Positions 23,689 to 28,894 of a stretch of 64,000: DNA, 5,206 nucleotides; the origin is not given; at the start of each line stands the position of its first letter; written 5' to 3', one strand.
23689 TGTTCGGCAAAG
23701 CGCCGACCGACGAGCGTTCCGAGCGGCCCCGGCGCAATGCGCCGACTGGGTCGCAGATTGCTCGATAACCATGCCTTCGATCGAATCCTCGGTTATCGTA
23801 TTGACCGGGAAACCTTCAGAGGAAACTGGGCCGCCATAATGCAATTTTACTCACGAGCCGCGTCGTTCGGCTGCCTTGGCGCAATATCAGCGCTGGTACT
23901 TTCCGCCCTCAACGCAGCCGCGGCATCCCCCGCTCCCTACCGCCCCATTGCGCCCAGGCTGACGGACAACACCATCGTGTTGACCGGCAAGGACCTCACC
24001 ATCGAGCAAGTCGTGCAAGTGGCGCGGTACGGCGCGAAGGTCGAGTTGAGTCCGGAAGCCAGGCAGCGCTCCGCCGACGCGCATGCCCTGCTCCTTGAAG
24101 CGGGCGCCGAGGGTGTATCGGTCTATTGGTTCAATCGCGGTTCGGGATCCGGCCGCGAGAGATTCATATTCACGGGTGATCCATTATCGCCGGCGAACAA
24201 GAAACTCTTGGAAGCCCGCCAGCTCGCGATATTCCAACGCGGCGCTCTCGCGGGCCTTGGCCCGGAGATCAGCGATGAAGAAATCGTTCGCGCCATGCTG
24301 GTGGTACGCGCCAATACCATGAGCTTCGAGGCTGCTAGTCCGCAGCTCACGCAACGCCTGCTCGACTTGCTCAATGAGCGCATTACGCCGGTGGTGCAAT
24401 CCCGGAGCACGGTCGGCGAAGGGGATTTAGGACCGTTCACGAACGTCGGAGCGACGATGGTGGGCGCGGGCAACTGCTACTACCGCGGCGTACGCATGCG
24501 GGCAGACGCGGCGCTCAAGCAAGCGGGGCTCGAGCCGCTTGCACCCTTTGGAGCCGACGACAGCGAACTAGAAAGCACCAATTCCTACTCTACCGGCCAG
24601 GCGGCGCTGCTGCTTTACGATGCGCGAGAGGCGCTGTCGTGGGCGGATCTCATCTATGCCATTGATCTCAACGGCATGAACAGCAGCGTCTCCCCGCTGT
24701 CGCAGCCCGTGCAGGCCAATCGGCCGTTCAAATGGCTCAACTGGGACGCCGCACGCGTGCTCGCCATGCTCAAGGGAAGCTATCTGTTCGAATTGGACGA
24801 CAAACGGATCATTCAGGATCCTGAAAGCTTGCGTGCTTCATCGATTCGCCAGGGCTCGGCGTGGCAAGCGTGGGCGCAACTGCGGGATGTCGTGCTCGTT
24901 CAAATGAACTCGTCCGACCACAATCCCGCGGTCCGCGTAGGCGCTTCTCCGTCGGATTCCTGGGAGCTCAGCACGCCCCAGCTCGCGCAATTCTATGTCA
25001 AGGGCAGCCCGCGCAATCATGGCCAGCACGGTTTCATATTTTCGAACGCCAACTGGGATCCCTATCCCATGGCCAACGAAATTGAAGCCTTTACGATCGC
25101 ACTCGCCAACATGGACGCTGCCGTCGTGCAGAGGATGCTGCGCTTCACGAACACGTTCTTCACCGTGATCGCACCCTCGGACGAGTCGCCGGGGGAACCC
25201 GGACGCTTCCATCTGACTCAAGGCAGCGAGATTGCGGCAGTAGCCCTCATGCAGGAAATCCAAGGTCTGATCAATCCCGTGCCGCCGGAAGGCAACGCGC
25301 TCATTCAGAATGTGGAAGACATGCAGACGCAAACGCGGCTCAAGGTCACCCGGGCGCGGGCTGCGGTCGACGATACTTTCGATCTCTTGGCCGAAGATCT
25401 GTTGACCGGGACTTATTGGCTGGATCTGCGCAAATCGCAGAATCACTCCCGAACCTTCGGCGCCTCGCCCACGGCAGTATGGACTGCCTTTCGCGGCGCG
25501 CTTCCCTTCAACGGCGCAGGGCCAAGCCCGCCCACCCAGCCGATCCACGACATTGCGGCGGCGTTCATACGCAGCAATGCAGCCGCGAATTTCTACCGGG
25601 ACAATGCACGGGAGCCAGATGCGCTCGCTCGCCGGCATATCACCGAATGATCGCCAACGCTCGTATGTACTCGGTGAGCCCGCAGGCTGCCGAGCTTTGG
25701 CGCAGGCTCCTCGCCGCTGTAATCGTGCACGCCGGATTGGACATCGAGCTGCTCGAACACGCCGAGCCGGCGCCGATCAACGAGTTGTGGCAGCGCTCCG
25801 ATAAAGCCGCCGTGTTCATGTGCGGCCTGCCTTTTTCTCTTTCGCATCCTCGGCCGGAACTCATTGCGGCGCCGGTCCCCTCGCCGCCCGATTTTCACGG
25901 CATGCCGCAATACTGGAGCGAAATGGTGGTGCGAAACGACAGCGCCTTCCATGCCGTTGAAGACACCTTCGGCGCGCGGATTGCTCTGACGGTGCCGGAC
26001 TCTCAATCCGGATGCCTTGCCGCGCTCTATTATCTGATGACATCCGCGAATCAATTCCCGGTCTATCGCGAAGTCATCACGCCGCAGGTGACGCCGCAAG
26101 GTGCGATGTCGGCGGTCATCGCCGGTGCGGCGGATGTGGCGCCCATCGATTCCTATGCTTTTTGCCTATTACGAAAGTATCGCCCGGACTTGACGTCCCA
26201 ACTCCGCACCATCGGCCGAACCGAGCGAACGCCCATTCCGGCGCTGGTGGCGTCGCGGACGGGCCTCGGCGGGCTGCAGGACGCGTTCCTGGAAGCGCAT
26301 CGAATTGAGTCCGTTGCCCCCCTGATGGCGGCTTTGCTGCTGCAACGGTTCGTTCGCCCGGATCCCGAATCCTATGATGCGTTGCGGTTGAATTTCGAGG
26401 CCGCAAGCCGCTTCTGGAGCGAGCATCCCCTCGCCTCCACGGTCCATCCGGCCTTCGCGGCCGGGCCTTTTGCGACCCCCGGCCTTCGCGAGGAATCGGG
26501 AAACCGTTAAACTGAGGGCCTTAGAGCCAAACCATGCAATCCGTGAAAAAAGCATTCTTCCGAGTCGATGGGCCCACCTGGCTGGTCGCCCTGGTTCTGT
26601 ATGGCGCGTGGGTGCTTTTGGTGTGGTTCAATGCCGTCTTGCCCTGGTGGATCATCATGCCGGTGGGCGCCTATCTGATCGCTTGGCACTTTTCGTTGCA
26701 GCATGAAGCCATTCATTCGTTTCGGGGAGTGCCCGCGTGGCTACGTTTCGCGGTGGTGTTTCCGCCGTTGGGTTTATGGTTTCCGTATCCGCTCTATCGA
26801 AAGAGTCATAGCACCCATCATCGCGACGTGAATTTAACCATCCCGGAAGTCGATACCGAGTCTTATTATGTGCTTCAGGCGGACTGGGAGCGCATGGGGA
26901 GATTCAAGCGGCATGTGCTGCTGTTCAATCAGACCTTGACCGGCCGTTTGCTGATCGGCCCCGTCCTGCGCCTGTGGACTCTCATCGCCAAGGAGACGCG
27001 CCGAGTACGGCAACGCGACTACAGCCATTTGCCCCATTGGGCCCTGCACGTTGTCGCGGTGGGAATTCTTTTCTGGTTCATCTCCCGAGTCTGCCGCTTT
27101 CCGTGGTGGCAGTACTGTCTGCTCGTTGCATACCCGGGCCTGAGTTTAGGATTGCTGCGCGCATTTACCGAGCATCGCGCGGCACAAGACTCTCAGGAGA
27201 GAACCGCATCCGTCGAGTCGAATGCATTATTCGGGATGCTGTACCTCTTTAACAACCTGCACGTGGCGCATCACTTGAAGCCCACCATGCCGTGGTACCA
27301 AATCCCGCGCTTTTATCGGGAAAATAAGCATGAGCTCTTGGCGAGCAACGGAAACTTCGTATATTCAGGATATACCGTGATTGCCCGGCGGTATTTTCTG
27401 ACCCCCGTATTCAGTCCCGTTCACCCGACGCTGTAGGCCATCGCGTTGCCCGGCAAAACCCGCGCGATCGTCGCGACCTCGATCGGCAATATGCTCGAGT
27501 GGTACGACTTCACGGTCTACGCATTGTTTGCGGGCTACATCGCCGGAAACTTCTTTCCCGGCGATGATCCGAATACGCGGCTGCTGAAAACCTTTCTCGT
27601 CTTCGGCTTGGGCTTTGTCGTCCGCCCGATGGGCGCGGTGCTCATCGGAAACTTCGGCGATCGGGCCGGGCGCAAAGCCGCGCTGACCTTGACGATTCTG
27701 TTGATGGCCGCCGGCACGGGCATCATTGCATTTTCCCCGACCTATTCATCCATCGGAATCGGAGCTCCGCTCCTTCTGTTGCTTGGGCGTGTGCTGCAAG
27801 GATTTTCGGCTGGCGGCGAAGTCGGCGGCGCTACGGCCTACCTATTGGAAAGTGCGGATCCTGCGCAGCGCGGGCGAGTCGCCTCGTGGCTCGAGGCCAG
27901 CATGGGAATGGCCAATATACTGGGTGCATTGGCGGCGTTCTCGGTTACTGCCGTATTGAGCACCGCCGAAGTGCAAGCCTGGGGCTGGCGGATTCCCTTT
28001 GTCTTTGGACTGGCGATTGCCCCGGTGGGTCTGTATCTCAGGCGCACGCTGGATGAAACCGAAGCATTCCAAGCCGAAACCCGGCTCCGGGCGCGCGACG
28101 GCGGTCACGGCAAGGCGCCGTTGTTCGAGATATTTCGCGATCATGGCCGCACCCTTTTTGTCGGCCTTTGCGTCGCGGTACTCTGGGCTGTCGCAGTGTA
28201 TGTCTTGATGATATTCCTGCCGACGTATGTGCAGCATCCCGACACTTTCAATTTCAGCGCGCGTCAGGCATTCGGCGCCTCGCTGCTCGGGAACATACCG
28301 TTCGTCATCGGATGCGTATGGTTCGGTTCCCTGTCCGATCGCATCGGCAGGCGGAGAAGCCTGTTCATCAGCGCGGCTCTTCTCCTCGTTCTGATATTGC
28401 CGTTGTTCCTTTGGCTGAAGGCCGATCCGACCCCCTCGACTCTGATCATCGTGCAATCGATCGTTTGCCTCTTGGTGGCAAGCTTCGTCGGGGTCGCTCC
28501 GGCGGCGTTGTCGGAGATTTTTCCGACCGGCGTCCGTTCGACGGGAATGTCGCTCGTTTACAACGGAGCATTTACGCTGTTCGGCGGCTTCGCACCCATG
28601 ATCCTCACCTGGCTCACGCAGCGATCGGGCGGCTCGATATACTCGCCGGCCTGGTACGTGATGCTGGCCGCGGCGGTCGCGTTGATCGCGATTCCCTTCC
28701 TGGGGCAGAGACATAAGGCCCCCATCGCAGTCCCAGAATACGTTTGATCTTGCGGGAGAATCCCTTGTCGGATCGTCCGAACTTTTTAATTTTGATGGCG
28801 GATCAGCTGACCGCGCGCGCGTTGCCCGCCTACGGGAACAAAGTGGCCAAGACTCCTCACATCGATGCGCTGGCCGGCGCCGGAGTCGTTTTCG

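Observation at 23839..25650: Exported histidine/phenylalanine ammonia-lyase homolog lacking the MIO-forming Ala-Ser-Gly triad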

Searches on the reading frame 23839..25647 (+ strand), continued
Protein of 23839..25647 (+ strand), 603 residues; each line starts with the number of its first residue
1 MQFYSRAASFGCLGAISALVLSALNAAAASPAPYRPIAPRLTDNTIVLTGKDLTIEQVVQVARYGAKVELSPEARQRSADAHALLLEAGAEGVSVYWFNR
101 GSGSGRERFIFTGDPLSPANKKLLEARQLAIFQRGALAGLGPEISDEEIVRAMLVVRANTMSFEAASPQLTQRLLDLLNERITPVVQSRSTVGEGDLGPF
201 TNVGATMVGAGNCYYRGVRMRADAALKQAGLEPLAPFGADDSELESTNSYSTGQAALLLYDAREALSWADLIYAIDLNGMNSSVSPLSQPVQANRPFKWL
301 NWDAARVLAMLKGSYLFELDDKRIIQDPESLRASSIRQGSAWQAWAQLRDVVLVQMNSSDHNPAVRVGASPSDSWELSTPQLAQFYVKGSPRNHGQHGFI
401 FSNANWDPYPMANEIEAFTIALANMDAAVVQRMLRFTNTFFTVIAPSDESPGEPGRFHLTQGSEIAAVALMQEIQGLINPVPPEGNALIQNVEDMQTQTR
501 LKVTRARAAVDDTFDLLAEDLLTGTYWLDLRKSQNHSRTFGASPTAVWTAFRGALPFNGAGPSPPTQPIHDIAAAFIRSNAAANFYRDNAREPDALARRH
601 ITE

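Call 53: fold_search(model_id=the predicted structure, library=pdb)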
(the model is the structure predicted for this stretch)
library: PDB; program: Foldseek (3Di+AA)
matches with E <= 10: 607; with E <= 0.001: 90
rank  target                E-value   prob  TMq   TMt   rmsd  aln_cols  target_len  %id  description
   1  6s7j_A                2.3e-30  1.00  0.75  0.90   3.2       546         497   24  Native crystal structure of ergothioneine degrading enzyme Ergothionase from Treponema denticola (released 2019-07-17)
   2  6s7j_C                8.9e-30  1.00  0.74  0.90   3.3       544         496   24  Native crystal structure of ergothioneine degrading enzyme Ergothionase from Treponema denticola (released 2019-07-17)
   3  6s7j_F                1.2e-29  1.00  0.74  0.90   3.4       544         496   24  Native crystal structure of ergothioneine degrading enzyme Ergothionase from Treponema denticola (released 2019-07-17)
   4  1gk2_A                8.4e-25  1.00  0.75  0.88   3.1       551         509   21  Histidine Ammonia-Lyase (HAL) Mutant F329G from Pseudomonas putida (released 2002-02-21)
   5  2ohy_B                4.7e-24  1.00  0.72  0.82   4.9       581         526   22  X-ray Crystal Structure of Tyrosine Aminomutase from streptomyces globisporus (released 2007-06-12)
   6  1eb4                  9.0e-24  1.00  0.75  0.88   3.2       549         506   21  Histidine Ammonia-Lyase (HAL) Mutant F329A from Pseudomonas putida (released 2002-02-21)
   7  1b8f                  9.9e-24  1.00  0.75  0.89   3.0       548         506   21  Histidine ammonia-lyase (HAL) from Pseudomonas putida (released 1999-05-06)
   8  1gkj                  1.2e-23  1.00  0.75  0.89   3.0       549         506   21  Histidine Ammonia-Lyase (HAL) Mutant Y280F from Pseudomonas putida (released 2002-04-05)
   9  6v6h_C                1.6e-23  1.00  0.73  0.86   3.1       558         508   20  Crystal structure of histidine ammonia-lyase from Trypanosoma cruzi (released 2020-06-10)
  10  6v6h_A                1.7e-23  1.00  0.73  0.86   3.0       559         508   20  Crystal structure of histidine ammonia-lyase from Trypanosoma cruzi (released 2020-06-10)
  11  3kdz_A                1.8e-23  1.00  0.73  0.83   4.5       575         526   21  X-ray crystal structure of a tyrosine aminomutase mutant construct with bound ligand (released 2010-07-07)
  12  6v6h_D                1.9e-23  1.00  0.73  0.87   3.0       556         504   19  Crystal structure of histidine ammonia-lyase from Trypanosoma cruzi (released 2020-06-10)
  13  7tqr                  3.1e-23  1.00  0.71  0.88   3.8       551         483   19  Crystal Structure of histidine ammonia lyase from Thermoplasma acidophilum (released 2022-04-06)
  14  1gk3                  4.8e-23  1.00  0.76  0.89   3.1       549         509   21  Histidine Ammonia-Lyase (HAL) Mutant D145A from Pseudomonas putida (released 2002-02-21)
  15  6v6h_B                4.8e-23  1.00  0.73  0.87   3.5       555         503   20  Crystal structure of histidine ammonia-lyase from Trypanosoma cruzi (released 2020-06-10)
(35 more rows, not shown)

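Call 62: search_protein_families(library=pfam, proteins=[L047:2569-3762:+, L047:14397-15821:-, L047:15818-17338:-, L047:17005-20184:-, L065:5-943:+, L065:1329-2948:+, L065:18821-19873:+, L018:11348-13318:-, L018:13427-14392:-, L018:15221-17350:-], max_evalue=0.000001)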
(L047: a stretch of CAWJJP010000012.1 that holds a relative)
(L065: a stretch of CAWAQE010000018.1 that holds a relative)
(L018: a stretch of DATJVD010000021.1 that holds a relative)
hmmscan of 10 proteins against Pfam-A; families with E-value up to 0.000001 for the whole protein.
L047:2569-3762:+ (397 aa): 1 family
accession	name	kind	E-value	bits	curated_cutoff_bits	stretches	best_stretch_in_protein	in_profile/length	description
PF00999.27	Na_H_Exchanger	-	1.2e-70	238.7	26.2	1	14-386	2-374/375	Sodium/hydrogen exchanger, transmembrane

L047:14397-15821:- (474 aa): 1 family
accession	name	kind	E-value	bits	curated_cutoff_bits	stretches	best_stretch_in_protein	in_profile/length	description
PF02321.23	OEP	-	1.2e-39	136.6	22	2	284-466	5-187/187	Outer membrane efflux protein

L047:15818-17338:- (506 aa): 2 families
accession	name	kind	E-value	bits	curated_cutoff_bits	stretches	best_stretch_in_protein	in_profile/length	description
PF16576.10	HlyD_D23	-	6e-27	94.8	30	1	194-411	20-214/214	Barrel-sandwich domain of CusB or HlyD membrane-fusion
PF13437.12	HlyD_3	-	3e-16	60.5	22.2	1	304-402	2-97/106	HlyD family secretion protein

L047:17005-20184:- (1059 aa): 1 family
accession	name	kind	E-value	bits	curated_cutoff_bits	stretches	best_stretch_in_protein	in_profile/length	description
PF00873.25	ACR_tran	-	1.3e-195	652.6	28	1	3-1045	1-1021/1021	AcrB/AcrD/AcrF family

L065:5-943:+ (312 aa): 1 family
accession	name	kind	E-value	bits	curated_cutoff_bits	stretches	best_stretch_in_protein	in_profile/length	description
PF01546.33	Peptidase_M20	-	1.2e-14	55.2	24.6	1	4-307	50-204/206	Peptidase family M20/M25/M40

L065:1329-2948:+ (539 aa): 1 family
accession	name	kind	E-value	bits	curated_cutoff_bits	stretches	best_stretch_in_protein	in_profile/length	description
PF01522.26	Polysacc_deac_1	-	5.6e-12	46.1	23.1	1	309-398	11-100/124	Polysaccharide deacetylase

L065:18821-19873:+ (351 aa): 1 family
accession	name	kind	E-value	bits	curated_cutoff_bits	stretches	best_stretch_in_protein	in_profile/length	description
PF07715.20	Plug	-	7.8e-16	59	23.9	1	77-184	2-107/107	TonB-dependent Receptor Plug Domain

L018:11348-13318:- (656 aa): 0 families

L018:13427-14392:- (321 aa): 2 families
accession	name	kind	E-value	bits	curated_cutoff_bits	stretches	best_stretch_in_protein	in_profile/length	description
PF00766.25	ETF_alpha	-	1.3e-30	105.6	27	1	202-281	3-81/81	Electron transfer flavoprotein FAD-binding domain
PF01012.27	ETF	-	2.5e-27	96.3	26.7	1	4-177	1-177/181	Electron transfer flavoprotein domain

L018:15221-17350:- (709 aa): 7 families
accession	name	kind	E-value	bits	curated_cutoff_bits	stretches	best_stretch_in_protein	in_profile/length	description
PF02754.22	CCG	-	7.3e-15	55.3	20.6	1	582-665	1-79/85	Cysteine-rich domain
PF13183.11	Fer4_8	-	7.6e-11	42.8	27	1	311-393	2-68/68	4Fe-4S dicluster domain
PF13187.11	Fer4_9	-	1.7e-10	41.2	27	1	313-391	1-49/52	4Fe-4S dicluster domain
PF13237.11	Fer4_10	-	2.8e-09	37.2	25.5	1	309-390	4-53/53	4Fe-4S dicluster domain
PF12797.12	Fer4_2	-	8.3e-08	32.1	24.5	0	305-326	1-22/22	4Fe-4S binding domain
PF13484.11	Fer4_16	-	1.7e-07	32.3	30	0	314-391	2-65/66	4Fe-4S double cluster binding domain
PF00037.32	Fer4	-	7.1e-07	29.2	21.1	0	310-328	4-22/24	4Fe-4S binding domain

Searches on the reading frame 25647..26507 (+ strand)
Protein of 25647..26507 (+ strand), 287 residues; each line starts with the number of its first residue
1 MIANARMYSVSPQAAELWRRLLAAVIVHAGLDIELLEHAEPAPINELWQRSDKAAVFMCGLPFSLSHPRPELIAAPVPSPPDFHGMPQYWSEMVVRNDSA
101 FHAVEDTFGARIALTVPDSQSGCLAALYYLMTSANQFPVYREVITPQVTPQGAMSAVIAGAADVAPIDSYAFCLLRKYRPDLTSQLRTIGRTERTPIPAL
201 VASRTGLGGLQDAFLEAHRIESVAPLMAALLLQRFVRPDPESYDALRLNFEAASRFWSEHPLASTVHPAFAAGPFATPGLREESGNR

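Call 10: search_protein_families(library=pfam, proteins=[window:25647-26507:+], max_evalue=0.001)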
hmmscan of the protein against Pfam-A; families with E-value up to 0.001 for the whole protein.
window:25647-26507:+ (287 aa): 1 family
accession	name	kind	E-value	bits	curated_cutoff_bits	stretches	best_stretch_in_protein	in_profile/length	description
PF12974.12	Phosphonate-bd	-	2.7e-20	73.2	27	1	55-243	53-242/242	ABC transporter, phosphonate, periplasmic substrate-binding protein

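Call 26: search_protein_families(library=ncbifam, proteins=[window:25647-26507:+], max_evalue=0.00001)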
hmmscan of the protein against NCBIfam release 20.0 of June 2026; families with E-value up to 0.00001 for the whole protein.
window:25647-26507:+ (287 aa): 2 families
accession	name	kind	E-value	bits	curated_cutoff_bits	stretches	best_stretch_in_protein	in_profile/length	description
TIGR01098.1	3A0109s03R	subfamily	2.3e-09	37.1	112.05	1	85-196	116-228/253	phosphate/phosphite/phosphonate ABC transporter substrate-binding protein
TIGR03431.1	PhnD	equivalog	1.3e-07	31.3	261.1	1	84-196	110-224/288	phosphonate ABC transporter substrate-binding protein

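Call 43: search_solved_structures(query=window:25647-26507:+, max_evalue=1)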
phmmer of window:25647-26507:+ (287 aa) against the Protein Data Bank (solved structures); distinct sequences matched with E-value up to 1: 8.
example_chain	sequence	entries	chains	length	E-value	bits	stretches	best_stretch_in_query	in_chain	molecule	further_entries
8ed5_A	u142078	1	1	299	6.5e-14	55.5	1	17-255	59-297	Putative periplasmic phosphite-binding-like protein (Pbl) PtxB-like protein designated Aio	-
6esk_A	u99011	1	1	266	7.1e-14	55.4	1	22-255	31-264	Putative periplasmic phosphite-binding-like protein (Pbl) PtxB-like protein designated Aio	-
6esv_A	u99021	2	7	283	8.7e-14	55.1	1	22-255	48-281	Putative periplasmic phosphite-binding-like protein (Pbl) PtxB-like protein designated Aio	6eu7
6x6b_A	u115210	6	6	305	1e-09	41.8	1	21-247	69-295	ArrX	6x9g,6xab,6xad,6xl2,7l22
6x8w_A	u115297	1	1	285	1.4e-08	38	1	21-247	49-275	ArrX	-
3n5l_A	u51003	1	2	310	0.00026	24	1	84-201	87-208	Binding protein component of ABC phosphonate transporter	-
3s4u_A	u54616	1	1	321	0.022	17.7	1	84-197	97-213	PhnD, subunit of alkylphosphonate ABC transporter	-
3p7i_A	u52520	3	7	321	0.035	17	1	84-196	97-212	PhnD, subunit of alkylphosphonate ABC transporter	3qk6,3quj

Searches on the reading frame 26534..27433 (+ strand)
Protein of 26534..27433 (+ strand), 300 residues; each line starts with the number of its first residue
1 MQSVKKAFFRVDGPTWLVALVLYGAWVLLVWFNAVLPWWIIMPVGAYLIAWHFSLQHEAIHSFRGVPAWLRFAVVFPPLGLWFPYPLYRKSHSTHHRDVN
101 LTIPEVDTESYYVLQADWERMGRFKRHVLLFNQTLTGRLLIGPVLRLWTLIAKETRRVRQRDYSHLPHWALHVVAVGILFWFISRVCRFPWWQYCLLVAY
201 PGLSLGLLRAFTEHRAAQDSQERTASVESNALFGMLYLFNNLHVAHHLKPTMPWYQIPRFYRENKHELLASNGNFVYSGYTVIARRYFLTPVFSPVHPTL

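Call 10: search_protein_families(library=pfam, proteins=[window:26534-27433:+], max_evalue=0.001)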
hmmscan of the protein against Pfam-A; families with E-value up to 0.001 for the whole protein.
window:26534-27433:+ (300 aa): 1 family
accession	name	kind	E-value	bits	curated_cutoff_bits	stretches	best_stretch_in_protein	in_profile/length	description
PF00487.30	FA_desaturase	-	1.1e-24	88.1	29.7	1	36-273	4-247/253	Fatty acid desaturase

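Call 26: search_protein_families(library=ncbifam, proteins=[window:26534-27433:+], max_evalue=0.00001)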
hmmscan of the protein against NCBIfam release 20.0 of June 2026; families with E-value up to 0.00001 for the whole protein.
window:26534-27433:+ (300 aa): 1 family
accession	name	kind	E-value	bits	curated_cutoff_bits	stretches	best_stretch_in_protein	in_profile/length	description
NF045688.1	BCarotHydoxCrtR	equivalog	8.2e-09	35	475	1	30-279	43-270/297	beta-carotene hydroxylase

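Call 44: search_solved_structures(query=window:26534-27433:+, max_evalue=1)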
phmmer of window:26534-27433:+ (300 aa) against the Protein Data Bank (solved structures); distinct sequences matched with E-value up to 1: 0.

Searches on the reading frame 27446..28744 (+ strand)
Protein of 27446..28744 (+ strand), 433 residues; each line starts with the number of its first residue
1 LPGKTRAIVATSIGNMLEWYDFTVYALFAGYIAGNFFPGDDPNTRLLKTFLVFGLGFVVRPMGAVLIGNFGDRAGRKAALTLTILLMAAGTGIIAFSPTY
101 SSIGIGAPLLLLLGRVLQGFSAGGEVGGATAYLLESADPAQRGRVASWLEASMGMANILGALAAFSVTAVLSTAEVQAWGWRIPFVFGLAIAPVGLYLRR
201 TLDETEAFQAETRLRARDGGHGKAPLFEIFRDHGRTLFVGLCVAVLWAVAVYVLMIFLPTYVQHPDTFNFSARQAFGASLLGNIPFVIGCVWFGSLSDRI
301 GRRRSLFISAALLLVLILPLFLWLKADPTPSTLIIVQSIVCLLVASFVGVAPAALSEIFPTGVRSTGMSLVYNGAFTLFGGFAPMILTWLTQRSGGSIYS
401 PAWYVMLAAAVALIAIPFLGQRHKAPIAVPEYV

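Call 10: search_protein_families(library=pfam, proteins=[window:27446-28744:+], max_evalue=0.001)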
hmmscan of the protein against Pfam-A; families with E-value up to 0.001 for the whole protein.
window:27446-28744:+ (433 aa): 3 families
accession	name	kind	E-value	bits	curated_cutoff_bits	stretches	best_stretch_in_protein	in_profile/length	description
PF07690.21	MFS_1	-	1e-33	117.2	33.4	2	51-322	36-287/347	Major Facilitator Superfamily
PF00083.30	Sugar_tr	-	2.3e-33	116.2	22.3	2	9-212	3-201/452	Sugar (and other) transporter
PF13347.12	MFS_2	-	1.9e-08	33.7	27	1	136-368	126-357/427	MFS/sugar transport protein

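Call 26: search_protein_families(library=ncbifam, proteins=[window:27446-28744:+], max_evalue=0.00001)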
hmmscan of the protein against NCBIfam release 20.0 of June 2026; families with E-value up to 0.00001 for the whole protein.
window:27446-28744:+ (433 aa): 16 families
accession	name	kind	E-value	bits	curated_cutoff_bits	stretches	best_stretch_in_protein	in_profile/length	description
TIGR00883.1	2A0106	subfamily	9.1e-115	383.9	443.45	1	14-412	1-399/400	metabolite/H+ symporter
NF011656.1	PRK15075.1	subfamily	5.3e-98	328.6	445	1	4-422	5-414/419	tricarballylate/proton symporter TcuC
NF007927.0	PRK10642.1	equivalog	7e-75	252.7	544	1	6-416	25-435/500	glycine betaine/L-proline transporter ProP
NF007710.0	PRK10406.1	subfamily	8.1e-70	236.1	550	1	5-419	21-423/432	MFS family transporter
NF007414.0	PRK09952.1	equivalog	2.7e-57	194.5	538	1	6-414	22-427/438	shikimate transporter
TIGR00891.1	2A0112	subfamily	1.9e-33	116.2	552.9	1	6-395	12-392/405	sialate:H+ symport family MFS transporter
NF003024.0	PRK03893.1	subfamily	4.4e-33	114.8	604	2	5-249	20-238/497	sialate:H+ symport family MFS transporter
NF008963.0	PRK12307.1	equivalog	4.8e-21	75.4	637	1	47-402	53-392/426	MFS transporter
TIGR00895.1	2A0115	subfamily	3.6e-17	62.4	418.55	2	236-390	250-397/398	aromatic acid/H+ symport family MFS transporter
TIGR00879.1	SP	subfamily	2.8e-12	46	237.8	2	201-377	277-458/510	sugar porter family MFS transporter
NF052357.1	GlucTporGlcPStph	equivalog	5.3e-11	42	750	1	56-194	51-171/445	glucose transporter GlcP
NF049980.1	SfMCT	equivalog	1.9e-10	40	320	1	49-406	39-375/378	L-lactate MFS transporter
TIGR00880.1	2_A_01_02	superfamily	2.2e-10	40.8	131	1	63-192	14-127/141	multidrug resistance protein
NF008586.0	PRK11551.1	equivalog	2.5e-10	39.9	410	1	51-369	54-347/406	3-(3-hydroxy-phenyl)propionate transporter MhpT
TIGR00898.1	2A0119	subfamily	5.3e-10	38.7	550.75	1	62-165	141-236/506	cation transport protein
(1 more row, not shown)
